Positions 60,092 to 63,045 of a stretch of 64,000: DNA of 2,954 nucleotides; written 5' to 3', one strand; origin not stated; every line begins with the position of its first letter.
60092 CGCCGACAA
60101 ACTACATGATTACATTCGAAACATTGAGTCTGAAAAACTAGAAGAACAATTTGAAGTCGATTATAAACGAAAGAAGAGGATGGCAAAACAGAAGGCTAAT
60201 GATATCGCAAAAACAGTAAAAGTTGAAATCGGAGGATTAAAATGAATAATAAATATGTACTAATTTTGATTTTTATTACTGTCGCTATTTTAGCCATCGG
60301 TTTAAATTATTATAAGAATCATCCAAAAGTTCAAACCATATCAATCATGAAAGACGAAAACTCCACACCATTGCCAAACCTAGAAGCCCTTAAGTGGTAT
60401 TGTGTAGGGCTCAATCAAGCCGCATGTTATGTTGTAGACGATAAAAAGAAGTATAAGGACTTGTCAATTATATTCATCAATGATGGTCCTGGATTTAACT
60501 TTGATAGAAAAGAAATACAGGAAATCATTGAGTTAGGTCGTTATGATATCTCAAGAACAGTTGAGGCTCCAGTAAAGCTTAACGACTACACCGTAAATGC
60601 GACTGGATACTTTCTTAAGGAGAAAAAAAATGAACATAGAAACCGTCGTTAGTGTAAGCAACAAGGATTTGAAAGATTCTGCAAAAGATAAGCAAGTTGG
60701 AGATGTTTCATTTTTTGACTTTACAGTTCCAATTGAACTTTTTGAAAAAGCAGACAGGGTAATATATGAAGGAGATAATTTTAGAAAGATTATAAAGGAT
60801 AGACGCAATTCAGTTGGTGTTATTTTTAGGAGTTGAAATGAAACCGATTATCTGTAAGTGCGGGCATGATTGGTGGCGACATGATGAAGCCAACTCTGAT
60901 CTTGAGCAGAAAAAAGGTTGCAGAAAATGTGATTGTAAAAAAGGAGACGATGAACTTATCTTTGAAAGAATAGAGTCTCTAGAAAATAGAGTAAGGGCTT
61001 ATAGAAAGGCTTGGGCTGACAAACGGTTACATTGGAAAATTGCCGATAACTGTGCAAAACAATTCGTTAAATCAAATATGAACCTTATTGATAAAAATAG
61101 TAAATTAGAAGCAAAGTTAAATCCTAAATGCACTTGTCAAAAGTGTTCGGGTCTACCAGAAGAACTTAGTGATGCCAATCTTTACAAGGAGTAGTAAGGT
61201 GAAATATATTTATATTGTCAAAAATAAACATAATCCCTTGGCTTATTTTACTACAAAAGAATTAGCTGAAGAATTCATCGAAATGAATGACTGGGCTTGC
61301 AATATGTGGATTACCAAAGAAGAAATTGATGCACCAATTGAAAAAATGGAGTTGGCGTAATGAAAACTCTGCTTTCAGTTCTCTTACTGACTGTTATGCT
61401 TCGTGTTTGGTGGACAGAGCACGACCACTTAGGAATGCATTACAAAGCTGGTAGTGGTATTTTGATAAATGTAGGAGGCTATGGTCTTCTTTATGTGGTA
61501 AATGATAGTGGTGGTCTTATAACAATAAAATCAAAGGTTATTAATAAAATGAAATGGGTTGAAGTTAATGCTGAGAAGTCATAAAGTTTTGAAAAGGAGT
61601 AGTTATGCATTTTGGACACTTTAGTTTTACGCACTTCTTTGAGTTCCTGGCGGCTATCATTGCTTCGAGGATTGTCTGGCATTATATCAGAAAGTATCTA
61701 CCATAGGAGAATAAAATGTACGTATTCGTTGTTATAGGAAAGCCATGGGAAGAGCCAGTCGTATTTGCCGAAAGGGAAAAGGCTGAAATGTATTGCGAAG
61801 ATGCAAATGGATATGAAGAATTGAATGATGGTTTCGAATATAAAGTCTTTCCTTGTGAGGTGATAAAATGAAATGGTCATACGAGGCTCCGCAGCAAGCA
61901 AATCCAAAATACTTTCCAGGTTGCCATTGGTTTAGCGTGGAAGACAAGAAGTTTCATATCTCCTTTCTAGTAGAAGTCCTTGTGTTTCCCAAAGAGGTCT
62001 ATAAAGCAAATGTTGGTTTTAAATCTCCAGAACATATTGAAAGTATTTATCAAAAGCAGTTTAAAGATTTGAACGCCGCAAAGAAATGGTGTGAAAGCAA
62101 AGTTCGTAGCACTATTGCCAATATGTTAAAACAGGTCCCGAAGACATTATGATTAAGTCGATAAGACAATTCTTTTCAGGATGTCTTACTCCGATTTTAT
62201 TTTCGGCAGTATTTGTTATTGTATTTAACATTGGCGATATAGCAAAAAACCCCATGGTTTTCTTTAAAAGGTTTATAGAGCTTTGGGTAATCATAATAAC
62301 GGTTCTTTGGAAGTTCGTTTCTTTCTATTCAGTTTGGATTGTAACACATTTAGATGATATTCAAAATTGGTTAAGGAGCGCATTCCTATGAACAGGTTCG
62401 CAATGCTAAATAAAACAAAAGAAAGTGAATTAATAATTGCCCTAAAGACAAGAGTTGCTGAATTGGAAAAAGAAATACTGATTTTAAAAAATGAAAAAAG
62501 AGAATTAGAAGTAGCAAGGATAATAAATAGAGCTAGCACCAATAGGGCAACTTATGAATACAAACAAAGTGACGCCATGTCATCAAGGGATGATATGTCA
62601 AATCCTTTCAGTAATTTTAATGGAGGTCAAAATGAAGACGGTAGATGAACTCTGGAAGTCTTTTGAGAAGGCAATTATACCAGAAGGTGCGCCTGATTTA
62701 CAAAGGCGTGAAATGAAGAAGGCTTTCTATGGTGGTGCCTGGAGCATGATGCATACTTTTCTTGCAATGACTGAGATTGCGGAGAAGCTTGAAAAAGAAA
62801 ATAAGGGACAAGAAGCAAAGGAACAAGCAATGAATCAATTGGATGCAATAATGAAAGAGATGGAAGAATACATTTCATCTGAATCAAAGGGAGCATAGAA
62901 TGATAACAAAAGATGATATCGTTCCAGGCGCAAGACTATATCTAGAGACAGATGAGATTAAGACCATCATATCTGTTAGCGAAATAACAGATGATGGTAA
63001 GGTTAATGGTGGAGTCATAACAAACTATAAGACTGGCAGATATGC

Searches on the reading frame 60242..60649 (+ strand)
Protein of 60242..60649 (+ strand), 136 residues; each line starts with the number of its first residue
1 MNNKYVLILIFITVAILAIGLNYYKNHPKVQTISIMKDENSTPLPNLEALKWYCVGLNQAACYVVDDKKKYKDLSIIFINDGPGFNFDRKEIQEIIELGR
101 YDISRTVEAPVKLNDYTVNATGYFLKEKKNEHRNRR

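Call 81: find_encoding_contigs(protein=window:60242-60649:+, flank=10000, max_places=3)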
Protein window:60242-60649:+ (136 aa): 1 contig read that carries it; 1 place shown.
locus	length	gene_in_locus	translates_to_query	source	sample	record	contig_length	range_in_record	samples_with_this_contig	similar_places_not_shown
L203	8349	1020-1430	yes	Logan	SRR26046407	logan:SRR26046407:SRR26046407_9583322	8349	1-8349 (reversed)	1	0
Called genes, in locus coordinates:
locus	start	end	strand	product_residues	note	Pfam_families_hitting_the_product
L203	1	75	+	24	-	?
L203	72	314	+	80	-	-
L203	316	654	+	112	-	-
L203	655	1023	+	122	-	-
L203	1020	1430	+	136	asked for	-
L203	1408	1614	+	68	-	-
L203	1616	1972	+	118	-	-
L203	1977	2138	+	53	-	-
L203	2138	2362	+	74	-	-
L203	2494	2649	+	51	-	-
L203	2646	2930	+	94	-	-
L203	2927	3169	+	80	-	-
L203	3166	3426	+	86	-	-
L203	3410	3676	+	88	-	-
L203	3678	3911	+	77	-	-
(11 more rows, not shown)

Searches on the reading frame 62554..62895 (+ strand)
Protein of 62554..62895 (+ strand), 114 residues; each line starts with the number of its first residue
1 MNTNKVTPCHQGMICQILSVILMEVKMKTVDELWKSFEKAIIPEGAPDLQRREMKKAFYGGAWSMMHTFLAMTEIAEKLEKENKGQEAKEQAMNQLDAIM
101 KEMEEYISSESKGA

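Call 80: find_encoding_contigs(protein=window:62554-62895:+, flank=10000, max_places=3)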
Protein window:62554-62895:+ (114 aa): no gene with exactly this product is on record in the collection.
